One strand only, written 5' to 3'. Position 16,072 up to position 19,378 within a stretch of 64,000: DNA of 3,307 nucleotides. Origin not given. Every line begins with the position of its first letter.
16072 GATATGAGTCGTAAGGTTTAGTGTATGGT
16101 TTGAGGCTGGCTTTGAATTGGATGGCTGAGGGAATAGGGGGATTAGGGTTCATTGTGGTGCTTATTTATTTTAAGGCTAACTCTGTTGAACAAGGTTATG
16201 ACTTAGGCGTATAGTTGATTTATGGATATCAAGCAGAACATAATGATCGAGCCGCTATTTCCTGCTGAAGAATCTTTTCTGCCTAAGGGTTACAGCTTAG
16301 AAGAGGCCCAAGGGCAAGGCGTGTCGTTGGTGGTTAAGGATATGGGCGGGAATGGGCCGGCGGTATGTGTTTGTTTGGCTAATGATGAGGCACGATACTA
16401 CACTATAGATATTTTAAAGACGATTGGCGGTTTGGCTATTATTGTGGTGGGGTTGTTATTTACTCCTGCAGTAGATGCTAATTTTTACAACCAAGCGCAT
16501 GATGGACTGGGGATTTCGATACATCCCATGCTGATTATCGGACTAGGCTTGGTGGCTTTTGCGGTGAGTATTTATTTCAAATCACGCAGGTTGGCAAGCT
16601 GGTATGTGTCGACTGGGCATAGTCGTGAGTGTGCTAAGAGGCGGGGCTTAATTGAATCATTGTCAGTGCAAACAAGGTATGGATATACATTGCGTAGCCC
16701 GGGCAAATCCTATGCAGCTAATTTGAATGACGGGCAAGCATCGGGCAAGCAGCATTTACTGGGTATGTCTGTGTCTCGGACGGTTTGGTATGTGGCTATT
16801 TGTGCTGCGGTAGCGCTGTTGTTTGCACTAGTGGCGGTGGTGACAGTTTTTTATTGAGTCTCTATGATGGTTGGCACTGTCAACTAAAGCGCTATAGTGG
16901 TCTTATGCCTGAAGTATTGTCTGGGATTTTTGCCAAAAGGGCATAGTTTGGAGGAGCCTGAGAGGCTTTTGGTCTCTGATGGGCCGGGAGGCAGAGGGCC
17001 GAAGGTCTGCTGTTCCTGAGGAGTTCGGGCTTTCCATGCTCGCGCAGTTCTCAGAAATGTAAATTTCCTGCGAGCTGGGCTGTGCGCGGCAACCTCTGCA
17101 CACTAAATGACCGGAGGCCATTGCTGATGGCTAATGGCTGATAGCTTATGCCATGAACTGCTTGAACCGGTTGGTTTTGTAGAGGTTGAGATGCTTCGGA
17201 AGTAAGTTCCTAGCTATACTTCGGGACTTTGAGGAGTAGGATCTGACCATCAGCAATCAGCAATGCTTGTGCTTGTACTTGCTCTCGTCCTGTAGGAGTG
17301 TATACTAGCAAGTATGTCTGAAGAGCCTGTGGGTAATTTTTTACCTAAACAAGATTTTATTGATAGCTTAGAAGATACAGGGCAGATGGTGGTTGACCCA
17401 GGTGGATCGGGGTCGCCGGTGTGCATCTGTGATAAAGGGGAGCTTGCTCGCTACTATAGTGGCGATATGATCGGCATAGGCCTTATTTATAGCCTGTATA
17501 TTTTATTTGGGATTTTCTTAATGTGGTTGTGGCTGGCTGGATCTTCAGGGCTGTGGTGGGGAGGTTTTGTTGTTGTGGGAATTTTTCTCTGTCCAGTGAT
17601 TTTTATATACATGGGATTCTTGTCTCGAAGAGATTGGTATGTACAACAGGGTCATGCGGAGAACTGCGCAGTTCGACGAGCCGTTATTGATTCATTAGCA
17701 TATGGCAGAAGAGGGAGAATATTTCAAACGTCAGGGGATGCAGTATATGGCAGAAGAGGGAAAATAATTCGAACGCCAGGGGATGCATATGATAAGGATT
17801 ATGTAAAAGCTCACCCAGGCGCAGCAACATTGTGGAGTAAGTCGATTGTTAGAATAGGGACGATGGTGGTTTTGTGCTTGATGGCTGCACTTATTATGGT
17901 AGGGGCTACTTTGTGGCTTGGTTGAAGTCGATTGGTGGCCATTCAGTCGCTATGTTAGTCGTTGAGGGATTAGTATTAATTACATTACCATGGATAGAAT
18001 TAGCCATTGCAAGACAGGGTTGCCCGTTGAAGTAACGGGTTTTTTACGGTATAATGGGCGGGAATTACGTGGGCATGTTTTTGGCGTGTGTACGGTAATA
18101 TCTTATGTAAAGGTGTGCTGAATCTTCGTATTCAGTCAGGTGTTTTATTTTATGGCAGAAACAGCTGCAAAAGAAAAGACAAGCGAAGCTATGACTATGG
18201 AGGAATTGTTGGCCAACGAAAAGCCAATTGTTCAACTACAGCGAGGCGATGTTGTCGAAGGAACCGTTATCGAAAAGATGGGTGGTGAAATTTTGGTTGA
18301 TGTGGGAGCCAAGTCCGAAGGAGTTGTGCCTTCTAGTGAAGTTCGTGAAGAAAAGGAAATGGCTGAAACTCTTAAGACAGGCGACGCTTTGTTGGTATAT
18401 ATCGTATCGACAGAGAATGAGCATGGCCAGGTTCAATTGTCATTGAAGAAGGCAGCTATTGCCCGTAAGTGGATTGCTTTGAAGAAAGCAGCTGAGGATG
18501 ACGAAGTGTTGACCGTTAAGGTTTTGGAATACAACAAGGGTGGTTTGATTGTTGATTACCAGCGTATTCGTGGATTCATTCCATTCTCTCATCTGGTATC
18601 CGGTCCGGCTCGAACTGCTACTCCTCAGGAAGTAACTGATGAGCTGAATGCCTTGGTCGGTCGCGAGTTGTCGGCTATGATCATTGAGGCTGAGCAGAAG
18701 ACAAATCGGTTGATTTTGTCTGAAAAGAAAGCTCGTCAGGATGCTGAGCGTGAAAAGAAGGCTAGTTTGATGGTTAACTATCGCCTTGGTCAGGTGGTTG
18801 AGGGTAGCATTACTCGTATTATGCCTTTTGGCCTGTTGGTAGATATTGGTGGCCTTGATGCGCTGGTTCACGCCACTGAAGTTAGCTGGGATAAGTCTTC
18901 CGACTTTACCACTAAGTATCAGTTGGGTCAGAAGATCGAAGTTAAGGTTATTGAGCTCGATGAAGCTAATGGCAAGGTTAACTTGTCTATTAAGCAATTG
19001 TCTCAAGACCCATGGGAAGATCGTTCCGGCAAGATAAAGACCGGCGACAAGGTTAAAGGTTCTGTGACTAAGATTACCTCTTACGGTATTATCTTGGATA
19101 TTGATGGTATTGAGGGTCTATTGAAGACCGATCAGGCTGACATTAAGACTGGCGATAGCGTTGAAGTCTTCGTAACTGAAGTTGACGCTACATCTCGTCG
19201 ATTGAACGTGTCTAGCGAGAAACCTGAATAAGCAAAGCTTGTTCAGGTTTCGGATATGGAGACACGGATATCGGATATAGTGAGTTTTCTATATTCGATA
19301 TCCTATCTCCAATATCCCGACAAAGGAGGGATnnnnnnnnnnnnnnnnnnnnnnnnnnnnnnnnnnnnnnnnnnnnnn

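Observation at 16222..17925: Tandem paralogous Cys-motif membrane proteins separated by a 450-nt GC-rich structured spacer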

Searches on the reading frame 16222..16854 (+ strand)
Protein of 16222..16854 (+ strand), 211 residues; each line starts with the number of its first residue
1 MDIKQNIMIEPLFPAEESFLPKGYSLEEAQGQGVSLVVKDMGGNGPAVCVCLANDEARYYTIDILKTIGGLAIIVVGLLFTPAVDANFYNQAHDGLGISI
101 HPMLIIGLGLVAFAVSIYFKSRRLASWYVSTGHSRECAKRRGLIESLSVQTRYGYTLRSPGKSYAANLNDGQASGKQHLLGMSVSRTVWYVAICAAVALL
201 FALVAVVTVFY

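Call 6: search_protein_families(library=pfam, proteins=[window:16222-16854:+], max_evalue=1)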
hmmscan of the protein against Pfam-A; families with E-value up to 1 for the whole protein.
window:16222-16854:+ (211 aa): 2 families
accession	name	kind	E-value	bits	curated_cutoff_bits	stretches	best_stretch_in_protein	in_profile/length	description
PF11808.13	PhoR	-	0.49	11.3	27.1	1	102-147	26-70/86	Phosphate regulon sensor protein PhoR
PF11188.13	DUF2975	-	0.98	9.8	27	1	63-115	57-102/130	Protein of unknown function (DUF2975)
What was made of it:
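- On Any curated protein family (Pfam-A, NCBIfam, PHROGs, PADLOC) or solved structure: The best Pfam matches are PhoR (E 0.49) and DUF2975 (E 0.98), both over the membrane helices (call 6).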

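Call 16: find_homologous_proteins(query=window:16222-16854:+, max_evalue=0.01)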
Query window:16222-16854:+ (211 aa): 1 proteins with E <= 0.01 among 1628 candidates.
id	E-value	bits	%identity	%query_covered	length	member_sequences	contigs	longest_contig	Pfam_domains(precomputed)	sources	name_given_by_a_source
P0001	1.0e-129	448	100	97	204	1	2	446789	-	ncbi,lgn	-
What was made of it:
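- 16222..16857 (+): Paralog 1: a three-pass membrane protein of 211 aa from ATG 16222. The start is more likely ATG 16243, giving 204 aa. It has an acidic N-terminal domain with D-x-GG-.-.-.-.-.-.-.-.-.5-ARYY, a hairpin of two membrane helices (TM1, TM2), a basic loop with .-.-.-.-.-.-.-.-RR-x-x-I-E-SL, and a C-terminal membrane helix (TM3). The database protein P0001 is 204 aa (call 16).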

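Call 25: search_protein_representatives(alignment_id=A1)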
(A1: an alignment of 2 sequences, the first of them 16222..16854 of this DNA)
Query: 2 sequences, 236 profile positions. Proteins with E-value up to 0.001 (for the whole library): 2; up to 1e-10: 2; up to 1e-30: 2. The best 2 are listed.
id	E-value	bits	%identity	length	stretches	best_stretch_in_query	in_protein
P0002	4.1e-109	380.0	-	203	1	15-236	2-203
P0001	3.6e-105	367.1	-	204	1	8-236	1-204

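Call 28: find_related_loci(query=A1, collection=metagenome_contigs, flank=6000)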
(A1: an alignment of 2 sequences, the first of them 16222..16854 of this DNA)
Query A1 (211 aa) in metagenome_contigs; peptide patterns used: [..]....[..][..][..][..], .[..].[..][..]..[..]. (x = any residue, [..] = any of these).
317 stretches matched a pattern, but none encodes a relative of the query by tblastn (E <= 1e-3).

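Call 29: find_related_loci(query=A1, collection=viral_contigs, flank=6000)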
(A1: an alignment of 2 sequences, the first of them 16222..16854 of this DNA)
Query A1 (211 aa) in viral_contigs; peptide patterns used: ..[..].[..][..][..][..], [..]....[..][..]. (x = any residue, [..] = any of these).
31 stretches matched a pattern, but none encodes a relative of the query by tblastn (E <= 1e-3).
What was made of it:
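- No relatives in metagenome or viral contigs (calls 28, 29). No relatives in viral contigs (call 29).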

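Call 30: search_protein_families(library=ncbifam, proteins=[window:16222-16854:+], max_evalue=1)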
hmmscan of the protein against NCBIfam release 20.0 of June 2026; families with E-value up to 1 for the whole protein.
window:16222-16854:+ (211 aa): 0 families

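Call 31: search_protein_families(library=phrogs, proteins=[window:16222-16854:+], max_evalue=1)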
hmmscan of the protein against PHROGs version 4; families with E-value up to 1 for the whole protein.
window:16222-16854:+ (211 aa): 0 families

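Call 32: search_protein_families(library=padloc, proteins=[window:16222-16854:+], max_evalue=1)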
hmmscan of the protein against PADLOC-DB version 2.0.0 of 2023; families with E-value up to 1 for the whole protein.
window:16222-16854:+ (211 aa): 0 families

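Call 33: search_solved_structures(query=A1, max_evalue=10)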
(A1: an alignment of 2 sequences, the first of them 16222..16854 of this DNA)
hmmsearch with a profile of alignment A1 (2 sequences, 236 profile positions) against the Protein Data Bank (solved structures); distinct sequences matched with E-value up to 10: 1.
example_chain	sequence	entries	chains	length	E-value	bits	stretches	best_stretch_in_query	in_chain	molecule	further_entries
1all_A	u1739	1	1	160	0.46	13.2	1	150-194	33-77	ALLOPHYCOCYANIN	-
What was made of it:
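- On Any curated protein family (Pfam-A, NCBIfam, PHROGs, PADLOC) or solved structure: The best PDB match is allophycocyanin at E 0.46 (call 33).
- Nothing in Pfam, NCBIfam, PHROGs, PADLOC or PDB (calls 6, 30-33).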

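Call 41: predict_structure(alignment_id=A1)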
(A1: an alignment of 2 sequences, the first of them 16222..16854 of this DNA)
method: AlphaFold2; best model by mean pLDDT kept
length: 211 residues; sequences in the alignment: 2
mean_pLDDT: 44.8   pTM: 0.29
mean pLDDT of the five models: 44.8, 44.6, 43.4, 43.0, 42.3
residues with pLDDT >= 90: 0; 70-90: 0; 50-70: 72; < 50: 139
segments of 3 or more residues with pLDDT < 50: 1-50, 52-68, 95-98, 120-185
pLDDT, mean of each block of 10 residues (from residue 1): 27 34 39 42 39 46 47 54 53 50 57 55 39 43 37 32 36 36 50 64 61 50
secondary structure, 60 per line:
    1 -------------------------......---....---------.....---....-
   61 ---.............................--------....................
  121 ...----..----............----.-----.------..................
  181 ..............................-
elements in order: H26-31 E35-38 E48-52 E56-59 H64-92 H101-123 H134-145 H163-210

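Call 61: list_cluster_members(proteins=[P0001, P0002, P0003])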
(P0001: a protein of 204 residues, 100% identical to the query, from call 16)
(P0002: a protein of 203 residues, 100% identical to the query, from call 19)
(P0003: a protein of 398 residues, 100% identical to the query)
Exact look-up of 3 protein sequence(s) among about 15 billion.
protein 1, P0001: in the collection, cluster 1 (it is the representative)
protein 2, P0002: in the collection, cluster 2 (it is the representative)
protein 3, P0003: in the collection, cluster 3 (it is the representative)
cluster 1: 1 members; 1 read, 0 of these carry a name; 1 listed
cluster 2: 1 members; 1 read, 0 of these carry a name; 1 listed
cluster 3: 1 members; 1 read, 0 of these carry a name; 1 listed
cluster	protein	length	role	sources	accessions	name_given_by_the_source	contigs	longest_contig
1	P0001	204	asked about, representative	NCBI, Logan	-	-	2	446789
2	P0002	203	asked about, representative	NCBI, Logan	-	-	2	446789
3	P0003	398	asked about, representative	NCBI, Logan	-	-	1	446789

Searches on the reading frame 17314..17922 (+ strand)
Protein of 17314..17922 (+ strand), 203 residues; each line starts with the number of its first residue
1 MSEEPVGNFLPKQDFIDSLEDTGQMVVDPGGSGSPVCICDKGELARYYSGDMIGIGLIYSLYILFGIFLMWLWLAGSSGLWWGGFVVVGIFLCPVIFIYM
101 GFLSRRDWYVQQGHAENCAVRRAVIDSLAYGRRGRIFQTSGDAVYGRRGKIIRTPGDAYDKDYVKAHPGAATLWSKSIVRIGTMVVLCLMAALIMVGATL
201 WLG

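Call 6: search_protein_families(library=pfam, proteins=[window:17314-17922:+], max_evalue=1)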
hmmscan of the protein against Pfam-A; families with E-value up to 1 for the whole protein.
window:17314-17922:+ (203 aa): 0 families

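Call 19: find_homologous_proteins(query=window:17314-17922:+, max_evalue=0.01)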
Query window:17314-17922:+ (203 aa): 1 proteins with E <= 0.01 among 244 candidates.
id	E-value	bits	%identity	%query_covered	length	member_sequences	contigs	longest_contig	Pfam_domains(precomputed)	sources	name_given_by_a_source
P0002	2.8e-134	464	100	100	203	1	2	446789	-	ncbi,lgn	-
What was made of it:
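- Orphan status: only self-hits in the word-indexed search of 5.8 billion proteins (calls 16, 19) and in the full HMMER profile scan of 1.84 billion representatives (call 25). No homologues anywhere (calls 16, 19, 25).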

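Call 20: find_encoding_contigs(protein=P0002, flank=10000, max_places=4)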
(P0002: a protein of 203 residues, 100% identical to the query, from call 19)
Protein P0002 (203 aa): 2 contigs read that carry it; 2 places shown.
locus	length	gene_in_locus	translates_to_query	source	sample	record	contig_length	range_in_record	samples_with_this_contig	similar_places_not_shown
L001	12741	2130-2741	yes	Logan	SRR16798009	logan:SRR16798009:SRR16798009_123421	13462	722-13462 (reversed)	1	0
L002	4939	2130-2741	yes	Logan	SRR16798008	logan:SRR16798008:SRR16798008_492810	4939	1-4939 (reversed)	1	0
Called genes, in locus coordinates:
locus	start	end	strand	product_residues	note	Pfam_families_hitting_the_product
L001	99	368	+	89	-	-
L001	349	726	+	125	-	-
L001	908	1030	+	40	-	-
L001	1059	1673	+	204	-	-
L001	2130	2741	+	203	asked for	-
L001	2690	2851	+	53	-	-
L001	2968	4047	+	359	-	PF00575:S1, PF13509:S1_2 (faint), PF23459:S1_RRP5 (faint), PF00575:S1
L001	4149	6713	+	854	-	PF02861:Clp_N, PF13191:AAA_16 (weak), PF00004:AAA, PF17871:AAA_lid_9, PF00158:Sigma54_activat, PF07724:AAA_2, PF07728:AAA_5, PF10431:ClpB_D2-small, +6 more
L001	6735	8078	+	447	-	PF18073:Zn_ribbon_LapB, PF13481:AAA_25, PF03796:DnaB_C (faint), PF06745:ATPase, PF23442:DUF7125, PF13541:ChlI (weak)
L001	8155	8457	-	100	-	-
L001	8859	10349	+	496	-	PF07497:Rho_RNA_bind, PF00006:ATP-synt_ab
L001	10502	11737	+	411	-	PF01476:LysM, PF01551:Peptidase_M23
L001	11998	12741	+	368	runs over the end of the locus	PF01018:GTP1_OBG, PF01926:MMR_HSR1, PF02421:FeoB_N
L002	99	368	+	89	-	-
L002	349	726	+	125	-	-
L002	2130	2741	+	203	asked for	-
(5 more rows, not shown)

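Call 30: search_protein_families(library=ncbifam, proteins=[window:17314-17922:+], max_evalue=1)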
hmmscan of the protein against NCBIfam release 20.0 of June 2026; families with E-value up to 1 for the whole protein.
window:17314-17922:+ (203 aa): 0 families

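Call 31: search_protein_families(library=phrogs, proteins=[window:17314-17922:+], max_evalue=1)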
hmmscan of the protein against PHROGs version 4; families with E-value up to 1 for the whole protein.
window:17314-17922:+ (203 aa): 1 family
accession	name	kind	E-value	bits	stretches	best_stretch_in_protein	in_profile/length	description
phrog_37625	-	unknown function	0.29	11.9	1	8-83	96-173/177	-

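Call 32: search_protein_families(library=padloc, proteins=[window:17314-17922:+], max_evalue=1)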
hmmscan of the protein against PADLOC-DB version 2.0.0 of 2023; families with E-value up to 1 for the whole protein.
window:17314-17922:+ (203 aa): 0 families

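Call 49: predict_structure(alignment_id=A2)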
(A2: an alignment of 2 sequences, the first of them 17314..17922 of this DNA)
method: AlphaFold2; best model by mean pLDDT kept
length: 203 residues; sequences in the alignment: 2
mean_pLDDT: 45.5   pTM: 0.30
mean pLDDT of the five models: 45.5, 44.6, 43.7, 43.7, 43.2
residues with pLDDT >= 90: 0; 70-90: 6; 50-70: 71; < 50: 126
segments of 3 or more residues with pLDDT < 50: 1-52, 103-176
pLDDT, mean of each block of 10 residues (from residue 1): 26 35 32 33 39 57 65 58 58 58 43 41 40 34 29 34 41 49 65 68 64
secondary structure, 60 per line:
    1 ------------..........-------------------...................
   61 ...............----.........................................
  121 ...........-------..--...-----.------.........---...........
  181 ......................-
elements in order: H13-22 H42-75 H80-131 E143-145 H158-166 H170-202
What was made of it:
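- On Metal-binding (Cys/His) membrane protein: Only two sequences exist, and the structure models are unusable (calls 41, 49).
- The AlphaFold models are uninformative, with pLDDT 44.8 and 45.5 (calls 41, 49). AlphaFold confidence is low (calls 41, 49).
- Tried and rejected: I did not run fold searches, because matches from such models would be meaningless (calls 41, 49).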

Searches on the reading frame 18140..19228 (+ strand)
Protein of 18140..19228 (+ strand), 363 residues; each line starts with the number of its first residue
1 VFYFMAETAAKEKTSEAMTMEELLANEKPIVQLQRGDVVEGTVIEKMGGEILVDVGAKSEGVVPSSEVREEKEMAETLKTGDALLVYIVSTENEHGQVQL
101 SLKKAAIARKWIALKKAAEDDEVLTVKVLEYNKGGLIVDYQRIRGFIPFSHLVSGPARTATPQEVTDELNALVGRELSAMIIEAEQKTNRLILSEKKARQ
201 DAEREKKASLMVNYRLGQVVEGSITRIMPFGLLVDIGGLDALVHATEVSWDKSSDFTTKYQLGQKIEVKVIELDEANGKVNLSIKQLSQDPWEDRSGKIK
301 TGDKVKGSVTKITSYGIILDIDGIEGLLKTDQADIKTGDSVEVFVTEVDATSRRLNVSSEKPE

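Call 26: find_related_loci(query=window:18140-19228:+, collection=genome_contigs, flank=10000)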
Query window:18140-19228:+ (363 aa) in genome_contigs; peptide patterns used: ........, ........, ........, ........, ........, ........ (x = any residue, [..] = any of these).
88 stretches matched a pattern; 1 encode a relative of the query (tblastn E <= 1e-3); 1 distinct loci.
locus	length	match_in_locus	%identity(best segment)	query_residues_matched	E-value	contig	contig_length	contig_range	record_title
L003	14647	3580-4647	75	6-363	2e-179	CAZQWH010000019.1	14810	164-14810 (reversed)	MAG TPA_asm: uncultured Candidatus Saccharibacteria bacterium isolate SRP263527_co2_234 genome assembly, contig: NODE_35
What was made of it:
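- Host lineage: S1 is 75% identical to an uncultured Candidatus Saccharibacteria genome assembled from a metagenome (call 26).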

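Call 51: find_related_loci(query=window:18140-19228:+, collection=metagenome_contigs, flank=10000)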
Query window:18140-19228:+ (363 aa) in metagenome_contigs; peptide patterns used: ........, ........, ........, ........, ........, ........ (x = any residue, [..] = any of these).
152 stretches matched a pattern; 4 encode a relative of the query (tblastn E <= 1e-3); 4 distinct loci.
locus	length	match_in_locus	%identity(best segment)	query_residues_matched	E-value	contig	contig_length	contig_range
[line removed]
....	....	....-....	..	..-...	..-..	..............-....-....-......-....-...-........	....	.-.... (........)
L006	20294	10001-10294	33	195-285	1e-7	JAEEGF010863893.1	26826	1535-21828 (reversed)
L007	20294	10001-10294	33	195-285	1e-7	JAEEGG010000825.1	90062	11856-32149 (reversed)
